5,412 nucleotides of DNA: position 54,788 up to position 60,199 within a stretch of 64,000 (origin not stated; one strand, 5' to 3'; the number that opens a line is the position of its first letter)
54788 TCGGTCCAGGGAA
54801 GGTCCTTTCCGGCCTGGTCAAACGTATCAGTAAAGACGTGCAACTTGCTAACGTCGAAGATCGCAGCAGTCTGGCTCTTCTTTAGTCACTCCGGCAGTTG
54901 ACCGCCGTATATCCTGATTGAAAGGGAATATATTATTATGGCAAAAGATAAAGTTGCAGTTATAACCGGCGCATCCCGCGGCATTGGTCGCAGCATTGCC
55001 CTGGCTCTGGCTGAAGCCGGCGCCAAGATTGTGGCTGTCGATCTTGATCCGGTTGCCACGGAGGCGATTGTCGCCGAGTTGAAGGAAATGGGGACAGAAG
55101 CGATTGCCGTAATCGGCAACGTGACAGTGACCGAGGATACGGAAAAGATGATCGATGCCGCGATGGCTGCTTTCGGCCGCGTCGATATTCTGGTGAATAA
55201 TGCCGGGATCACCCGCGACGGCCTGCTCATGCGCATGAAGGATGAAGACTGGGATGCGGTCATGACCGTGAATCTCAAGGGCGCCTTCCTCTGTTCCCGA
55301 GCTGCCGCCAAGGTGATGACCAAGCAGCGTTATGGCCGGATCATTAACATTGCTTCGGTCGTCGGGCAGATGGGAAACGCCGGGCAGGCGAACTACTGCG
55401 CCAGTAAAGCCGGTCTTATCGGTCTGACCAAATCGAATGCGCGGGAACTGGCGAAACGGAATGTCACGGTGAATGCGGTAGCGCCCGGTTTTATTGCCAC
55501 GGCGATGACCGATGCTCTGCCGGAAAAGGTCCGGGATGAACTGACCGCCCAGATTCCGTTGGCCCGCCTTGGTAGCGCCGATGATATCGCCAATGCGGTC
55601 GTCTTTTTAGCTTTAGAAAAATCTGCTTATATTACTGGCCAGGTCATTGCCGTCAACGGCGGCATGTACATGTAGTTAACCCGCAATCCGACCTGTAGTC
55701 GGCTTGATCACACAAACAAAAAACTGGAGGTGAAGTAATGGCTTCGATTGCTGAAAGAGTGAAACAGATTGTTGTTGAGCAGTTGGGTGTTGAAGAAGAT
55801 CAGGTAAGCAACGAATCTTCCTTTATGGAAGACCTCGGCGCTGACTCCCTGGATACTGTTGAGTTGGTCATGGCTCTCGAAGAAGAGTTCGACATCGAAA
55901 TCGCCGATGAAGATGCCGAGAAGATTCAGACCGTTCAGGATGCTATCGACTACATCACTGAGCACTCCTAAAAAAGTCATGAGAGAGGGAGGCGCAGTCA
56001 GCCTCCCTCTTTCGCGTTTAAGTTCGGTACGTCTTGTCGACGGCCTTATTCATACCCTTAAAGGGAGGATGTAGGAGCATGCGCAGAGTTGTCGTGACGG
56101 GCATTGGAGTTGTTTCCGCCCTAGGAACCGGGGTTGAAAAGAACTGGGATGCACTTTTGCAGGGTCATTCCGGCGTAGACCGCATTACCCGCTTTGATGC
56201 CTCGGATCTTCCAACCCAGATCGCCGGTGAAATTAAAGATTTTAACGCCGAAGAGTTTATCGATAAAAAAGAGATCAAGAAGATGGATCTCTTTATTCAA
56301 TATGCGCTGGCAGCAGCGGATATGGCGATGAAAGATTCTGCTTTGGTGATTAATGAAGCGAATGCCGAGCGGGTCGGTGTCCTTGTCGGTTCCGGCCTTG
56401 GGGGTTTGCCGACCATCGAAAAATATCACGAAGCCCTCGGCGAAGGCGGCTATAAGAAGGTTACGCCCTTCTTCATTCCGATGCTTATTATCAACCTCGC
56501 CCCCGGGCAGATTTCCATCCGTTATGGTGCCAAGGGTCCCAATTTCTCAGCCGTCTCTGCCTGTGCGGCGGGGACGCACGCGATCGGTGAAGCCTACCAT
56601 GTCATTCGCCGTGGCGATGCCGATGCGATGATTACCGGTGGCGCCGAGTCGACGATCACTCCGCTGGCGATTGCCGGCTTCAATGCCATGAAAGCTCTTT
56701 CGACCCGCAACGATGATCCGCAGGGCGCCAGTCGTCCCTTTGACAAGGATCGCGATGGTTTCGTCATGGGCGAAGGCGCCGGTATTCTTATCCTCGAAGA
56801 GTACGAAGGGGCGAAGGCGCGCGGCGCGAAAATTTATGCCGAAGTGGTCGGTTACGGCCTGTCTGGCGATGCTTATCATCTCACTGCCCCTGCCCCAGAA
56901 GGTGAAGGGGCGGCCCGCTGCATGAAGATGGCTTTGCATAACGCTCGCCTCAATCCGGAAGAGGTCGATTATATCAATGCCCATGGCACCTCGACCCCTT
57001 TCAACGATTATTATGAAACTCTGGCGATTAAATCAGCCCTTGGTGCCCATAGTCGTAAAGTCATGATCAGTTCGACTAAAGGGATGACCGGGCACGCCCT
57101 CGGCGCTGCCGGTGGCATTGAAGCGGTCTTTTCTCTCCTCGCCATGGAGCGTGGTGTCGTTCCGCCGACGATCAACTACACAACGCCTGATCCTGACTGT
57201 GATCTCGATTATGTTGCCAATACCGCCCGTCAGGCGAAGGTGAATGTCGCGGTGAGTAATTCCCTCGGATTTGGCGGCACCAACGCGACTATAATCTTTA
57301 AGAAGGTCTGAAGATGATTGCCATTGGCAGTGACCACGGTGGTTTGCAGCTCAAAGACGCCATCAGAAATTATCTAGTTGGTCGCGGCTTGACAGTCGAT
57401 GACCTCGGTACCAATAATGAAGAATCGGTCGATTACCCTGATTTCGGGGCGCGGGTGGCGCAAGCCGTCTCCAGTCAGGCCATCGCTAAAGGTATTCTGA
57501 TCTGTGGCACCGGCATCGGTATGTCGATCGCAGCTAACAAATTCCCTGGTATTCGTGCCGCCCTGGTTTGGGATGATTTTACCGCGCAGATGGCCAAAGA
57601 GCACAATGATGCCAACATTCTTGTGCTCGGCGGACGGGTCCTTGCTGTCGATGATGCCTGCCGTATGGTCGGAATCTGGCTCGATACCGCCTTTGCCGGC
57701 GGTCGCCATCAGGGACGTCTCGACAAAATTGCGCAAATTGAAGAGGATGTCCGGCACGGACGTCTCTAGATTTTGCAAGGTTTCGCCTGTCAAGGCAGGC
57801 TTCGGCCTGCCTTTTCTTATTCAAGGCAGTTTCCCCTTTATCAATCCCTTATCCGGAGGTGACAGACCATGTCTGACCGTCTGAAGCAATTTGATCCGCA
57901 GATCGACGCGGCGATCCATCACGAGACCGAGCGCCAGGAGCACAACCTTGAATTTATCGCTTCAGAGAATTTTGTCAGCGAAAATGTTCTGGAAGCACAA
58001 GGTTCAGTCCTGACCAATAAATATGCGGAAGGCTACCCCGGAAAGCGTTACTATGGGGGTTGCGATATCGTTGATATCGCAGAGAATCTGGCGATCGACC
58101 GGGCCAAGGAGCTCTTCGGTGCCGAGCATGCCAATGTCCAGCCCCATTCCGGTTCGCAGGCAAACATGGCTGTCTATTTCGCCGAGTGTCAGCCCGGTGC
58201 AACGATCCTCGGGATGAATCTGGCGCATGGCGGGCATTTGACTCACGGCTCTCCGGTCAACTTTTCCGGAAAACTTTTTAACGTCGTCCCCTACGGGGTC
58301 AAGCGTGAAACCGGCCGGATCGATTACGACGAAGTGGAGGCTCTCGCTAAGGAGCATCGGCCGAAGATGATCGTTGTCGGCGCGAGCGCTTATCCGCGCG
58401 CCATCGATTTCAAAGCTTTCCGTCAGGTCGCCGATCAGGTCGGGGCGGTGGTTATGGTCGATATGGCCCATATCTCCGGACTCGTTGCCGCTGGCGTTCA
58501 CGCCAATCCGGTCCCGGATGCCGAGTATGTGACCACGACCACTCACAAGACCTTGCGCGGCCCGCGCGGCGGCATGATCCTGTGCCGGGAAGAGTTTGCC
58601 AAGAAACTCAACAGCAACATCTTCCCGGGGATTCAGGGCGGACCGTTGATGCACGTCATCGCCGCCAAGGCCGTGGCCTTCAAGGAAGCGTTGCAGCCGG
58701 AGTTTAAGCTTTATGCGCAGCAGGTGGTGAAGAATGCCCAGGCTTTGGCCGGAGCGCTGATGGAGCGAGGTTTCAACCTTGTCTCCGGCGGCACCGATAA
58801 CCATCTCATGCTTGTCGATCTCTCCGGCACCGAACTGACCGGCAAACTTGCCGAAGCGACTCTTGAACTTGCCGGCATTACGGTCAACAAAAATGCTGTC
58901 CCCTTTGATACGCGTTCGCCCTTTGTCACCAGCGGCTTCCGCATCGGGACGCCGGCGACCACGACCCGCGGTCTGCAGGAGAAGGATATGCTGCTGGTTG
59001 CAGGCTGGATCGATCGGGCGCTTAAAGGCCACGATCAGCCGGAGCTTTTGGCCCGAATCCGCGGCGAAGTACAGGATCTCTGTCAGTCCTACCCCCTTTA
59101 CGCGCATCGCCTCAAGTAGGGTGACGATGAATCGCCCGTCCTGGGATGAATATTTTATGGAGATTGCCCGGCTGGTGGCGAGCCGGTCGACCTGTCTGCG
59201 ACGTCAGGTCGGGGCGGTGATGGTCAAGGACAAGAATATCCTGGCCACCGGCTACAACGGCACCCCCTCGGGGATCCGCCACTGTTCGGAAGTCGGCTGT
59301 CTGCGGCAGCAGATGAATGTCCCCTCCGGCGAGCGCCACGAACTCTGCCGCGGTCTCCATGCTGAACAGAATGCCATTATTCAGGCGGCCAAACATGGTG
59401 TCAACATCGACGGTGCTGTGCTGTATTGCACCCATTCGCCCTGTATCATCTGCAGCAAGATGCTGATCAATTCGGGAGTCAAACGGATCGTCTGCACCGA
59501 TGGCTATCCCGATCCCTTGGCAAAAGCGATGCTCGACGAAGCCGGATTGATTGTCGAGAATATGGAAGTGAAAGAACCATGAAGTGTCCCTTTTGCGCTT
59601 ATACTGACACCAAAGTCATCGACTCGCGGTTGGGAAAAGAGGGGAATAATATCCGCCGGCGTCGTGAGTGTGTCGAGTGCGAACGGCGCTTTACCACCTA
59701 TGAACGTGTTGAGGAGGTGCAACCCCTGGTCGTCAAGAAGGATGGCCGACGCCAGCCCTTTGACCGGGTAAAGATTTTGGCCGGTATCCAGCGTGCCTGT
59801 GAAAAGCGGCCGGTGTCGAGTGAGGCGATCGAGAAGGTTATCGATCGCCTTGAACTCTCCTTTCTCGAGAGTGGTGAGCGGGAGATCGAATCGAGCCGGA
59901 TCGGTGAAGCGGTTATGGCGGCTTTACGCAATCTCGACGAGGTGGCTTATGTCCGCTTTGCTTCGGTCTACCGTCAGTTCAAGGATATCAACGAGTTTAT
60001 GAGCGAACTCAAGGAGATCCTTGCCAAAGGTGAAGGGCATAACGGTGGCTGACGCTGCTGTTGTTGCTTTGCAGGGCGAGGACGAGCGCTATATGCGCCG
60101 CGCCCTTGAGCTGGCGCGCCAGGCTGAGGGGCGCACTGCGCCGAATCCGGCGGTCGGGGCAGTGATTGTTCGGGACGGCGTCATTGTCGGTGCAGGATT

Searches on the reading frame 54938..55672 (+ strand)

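Call 78: search_protein_families(library=pfam, max_evalue=0.0001, proteins=[window:54938-55672:+])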
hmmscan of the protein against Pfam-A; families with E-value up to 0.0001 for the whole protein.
window:54938-55672:+ (245 aa): 4 families
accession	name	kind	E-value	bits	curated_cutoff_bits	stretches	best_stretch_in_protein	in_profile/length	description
PF13561.12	adh_short_C2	-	1e-67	228.6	27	1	11-243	1-235/236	Enoyl-(Acyl carrier protein) reductase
PF00106.31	adh_short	-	7.5e-64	215.2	26.6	1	5-197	1-193/195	short chain dehydrogenase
PF08659.16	KR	-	1.5e-19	71.1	22.6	1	8-167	4-163/180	KR domain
PF02826.25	2-Hacid_dh_C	-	3.4e-05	23.7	25.1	1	4-88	36-126/178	D-isomer specific 2-hydroxyacid dehydrogenase, NAD binding domain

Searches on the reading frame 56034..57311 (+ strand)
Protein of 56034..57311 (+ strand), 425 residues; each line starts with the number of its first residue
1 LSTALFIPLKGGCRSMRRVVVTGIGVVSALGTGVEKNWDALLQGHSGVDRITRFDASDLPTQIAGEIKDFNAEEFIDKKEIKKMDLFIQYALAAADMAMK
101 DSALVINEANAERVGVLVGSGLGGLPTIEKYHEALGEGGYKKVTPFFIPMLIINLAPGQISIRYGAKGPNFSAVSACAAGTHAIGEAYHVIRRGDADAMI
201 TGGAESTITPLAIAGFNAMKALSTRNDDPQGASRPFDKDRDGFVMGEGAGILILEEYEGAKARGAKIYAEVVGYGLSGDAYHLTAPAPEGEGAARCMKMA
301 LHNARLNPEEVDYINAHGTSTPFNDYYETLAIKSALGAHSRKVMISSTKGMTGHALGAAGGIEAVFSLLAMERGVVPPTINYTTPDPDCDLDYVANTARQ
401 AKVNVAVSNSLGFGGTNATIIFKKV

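Call 78: search_protein_families(library=pfam, max_evalue=0.0001, proteins=[window:56034-57311:+])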
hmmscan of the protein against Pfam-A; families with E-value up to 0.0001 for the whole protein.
window:56034-57311:+ (425 aa): 2 families
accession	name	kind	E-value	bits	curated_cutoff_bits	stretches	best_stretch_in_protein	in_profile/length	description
PF00109.32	ketoacyl-synt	-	9.1e-59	199.5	20.8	1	16-258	1-250/252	Beta-ketoacyl synthase, N-terminal domain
PF02801.28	Ketoacyl-synt_C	-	4.9e-41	139.9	20.8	1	268-382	1-118/119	Beta-ketoacyl synthase, C-terminal domain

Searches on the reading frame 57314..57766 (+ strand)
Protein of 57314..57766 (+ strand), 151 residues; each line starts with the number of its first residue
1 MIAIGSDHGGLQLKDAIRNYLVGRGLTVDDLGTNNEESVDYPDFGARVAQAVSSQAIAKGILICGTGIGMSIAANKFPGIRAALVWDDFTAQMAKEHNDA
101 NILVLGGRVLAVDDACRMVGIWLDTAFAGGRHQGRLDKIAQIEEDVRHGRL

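Call 79: search_protein_families(library=pfam, max_evalue=0.0001, proteins=[window:57314-57766:+])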
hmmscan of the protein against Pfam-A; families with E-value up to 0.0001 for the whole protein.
window:57314-57766:+ (151 aa): 1 family
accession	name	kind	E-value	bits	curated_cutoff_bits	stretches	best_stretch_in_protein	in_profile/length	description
PF02502.23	LacAB_rpiB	-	2.9e-57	192.9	24.7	1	2-139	1-138/138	Ribose/Galactose Isomerase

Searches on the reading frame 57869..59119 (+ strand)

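Call 79: search_protein_families(library=pfam, max_evalue=0.0001, proteins=[window:57869-59119:+])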
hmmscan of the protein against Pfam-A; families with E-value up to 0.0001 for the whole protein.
window:57869-59119:+ (416 aa): 4 families
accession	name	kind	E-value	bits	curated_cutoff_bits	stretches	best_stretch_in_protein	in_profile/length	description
PF00464.25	SHMT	-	1.9e-174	580.4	27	1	5-381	1-399/399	Serine hydroxymethyltransferase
PF00155.27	Aminotran_1_2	-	4e-11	43.2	19.7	1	81-367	53-352/361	Aminotransferase class I and II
PF01212.27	Beta_elim_lyase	-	1.1e-08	35.3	27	1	77-340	39-273/288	Beta-eliminating lyase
PF01041.23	DegT_DnrJ_EryC1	-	4.3e-05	23.4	19.8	1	139-242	88-189/360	DegT/DnrJ/EryC1/StrS aminotransferase family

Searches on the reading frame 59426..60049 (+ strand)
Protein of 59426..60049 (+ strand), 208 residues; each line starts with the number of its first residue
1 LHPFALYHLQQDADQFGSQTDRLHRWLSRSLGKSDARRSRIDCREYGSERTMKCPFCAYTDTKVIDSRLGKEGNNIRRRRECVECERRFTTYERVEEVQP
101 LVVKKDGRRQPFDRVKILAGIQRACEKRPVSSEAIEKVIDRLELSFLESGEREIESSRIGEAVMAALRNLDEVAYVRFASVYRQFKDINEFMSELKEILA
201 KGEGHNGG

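Call 79: search_protein_families(library=pfam, max_evalue=0.0001, proteins=[window:59426-60049:+])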
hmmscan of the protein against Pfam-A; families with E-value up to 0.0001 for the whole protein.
window:59426-60049:+ (208 aa): 2 families
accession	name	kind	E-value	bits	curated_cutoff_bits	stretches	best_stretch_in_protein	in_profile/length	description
PF03477.21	ATP-cone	-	2.6e-24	86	25.8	1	101-187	2-87/88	ATP cone domain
PF22811.2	Zn_ribbon_NrdR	-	3.7e-21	75.2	27.2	1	52-93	1-42/42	Transcriptional repressor NrdR-like, N-terminal domain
